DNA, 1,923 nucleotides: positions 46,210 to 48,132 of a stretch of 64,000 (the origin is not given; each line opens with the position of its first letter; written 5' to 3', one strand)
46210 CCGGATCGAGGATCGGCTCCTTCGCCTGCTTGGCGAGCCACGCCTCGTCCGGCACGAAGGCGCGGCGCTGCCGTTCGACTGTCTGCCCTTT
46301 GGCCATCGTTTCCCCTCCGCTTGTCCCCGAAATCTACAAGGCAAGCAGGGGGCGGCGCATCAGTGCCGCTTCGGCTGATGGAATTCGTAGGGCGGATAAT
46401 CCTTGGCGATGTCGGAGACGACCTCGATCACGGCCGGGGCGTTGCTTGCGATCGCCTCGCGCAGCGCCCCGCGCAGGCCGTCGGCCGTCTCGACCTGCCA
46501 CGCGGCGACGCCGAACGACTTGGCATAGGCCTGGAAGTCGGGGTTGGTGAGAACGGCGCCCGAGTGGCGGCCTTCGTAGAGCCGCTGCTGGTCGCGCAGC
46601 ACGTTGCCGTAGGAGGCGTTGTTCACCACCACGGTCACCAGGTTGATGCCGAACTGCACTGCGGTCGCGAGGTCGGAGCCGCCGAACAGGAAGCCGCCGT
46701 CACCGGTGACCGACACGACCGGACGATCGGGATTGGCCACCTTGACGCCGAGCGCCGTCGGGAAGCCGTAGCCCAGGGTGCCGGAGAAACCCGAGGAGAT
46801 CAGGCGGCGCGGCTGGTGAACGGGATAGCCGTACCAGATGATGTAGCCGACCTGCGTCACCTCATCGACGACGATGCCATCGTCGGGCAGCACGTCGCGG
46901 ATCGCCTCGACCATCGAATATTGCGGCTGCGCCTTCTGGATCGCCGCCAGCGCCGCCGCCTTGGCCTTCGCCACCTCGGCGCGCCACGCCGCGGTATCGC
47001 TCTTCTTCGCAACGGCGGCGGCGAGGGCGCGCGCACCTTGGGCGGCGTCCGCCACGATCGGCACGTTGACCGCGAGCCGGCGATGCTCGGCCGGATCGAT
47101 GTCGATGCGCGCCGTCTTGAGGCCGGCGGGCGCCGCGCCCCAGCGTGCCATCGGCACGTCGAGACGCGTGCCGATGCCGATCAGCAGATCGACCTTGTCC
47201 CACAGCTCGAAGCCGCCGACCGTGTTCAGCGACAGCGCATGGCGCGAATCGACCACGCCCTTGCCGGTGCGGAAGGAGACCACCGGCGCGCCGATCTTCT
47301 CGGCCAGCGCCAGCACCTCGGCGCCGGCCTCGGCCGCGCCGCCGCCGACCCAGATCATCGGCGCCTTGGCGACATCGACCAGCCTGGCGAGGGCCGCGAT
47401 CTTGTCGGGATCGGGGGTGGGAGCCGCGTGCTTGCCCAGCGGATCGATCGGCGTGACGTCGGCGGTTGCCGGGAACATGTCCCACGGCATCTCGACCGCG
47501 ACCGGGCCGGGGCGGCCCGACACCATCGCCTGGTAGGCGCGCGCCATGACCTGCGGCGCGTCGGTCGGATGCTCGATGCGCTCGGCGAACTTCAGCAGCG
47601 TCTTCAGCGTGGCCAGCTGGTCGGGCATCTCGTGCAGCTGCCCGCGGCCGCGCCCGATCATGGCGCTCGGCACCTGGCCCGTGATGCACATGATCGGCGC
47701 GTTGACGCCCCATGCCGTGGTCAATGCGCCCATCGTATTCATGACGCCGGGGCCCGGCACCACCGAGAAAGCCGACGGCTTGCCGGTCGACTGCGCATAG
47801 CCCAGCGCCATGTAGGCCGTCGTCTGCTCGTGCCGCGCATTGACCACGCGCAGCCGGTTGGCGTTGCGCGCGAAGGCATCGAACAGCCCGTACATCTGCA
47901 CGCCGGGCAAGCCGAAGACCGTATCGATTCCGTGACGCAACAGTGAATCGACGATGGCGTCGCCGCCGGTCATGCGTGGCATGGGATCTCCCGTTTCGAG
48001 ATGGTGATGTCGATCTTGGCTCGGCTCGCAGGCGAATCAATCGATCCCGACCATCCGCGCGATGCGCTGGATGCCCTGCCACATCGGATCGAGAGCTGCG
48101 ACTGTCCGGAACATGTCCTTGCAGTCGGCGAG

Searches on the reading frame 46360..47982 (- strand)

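Call 15: search_protein_families(library=pfam, proteins=[window:46360-47982:-], max_evalue=0.001)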
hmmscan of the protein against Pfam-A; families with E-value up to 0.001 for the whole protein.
window:46360-47982:- (540 aa): 3 families
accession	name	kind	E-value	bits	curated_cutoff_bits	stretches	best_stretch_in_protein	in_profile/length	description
PF02775.26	TPP_enzyme_C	-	2.4e-40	138.2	21.9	1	378-521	5-151/151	Thiamine pyrophosphate enzyme, C-terminal TPP binding domain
PF02776.23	TPP_enzyme_N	-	4.7e-33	113.9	26.8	1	4-124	1-118/119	Thiamine pyrophosphate enzyme, N-terminal TPP binding domain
PF00205.28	TPP_enzyme_M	-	1.4e-22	80.3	30.4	1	195-320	1-137/137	Thiamine pyrophosphate enzyme, central domain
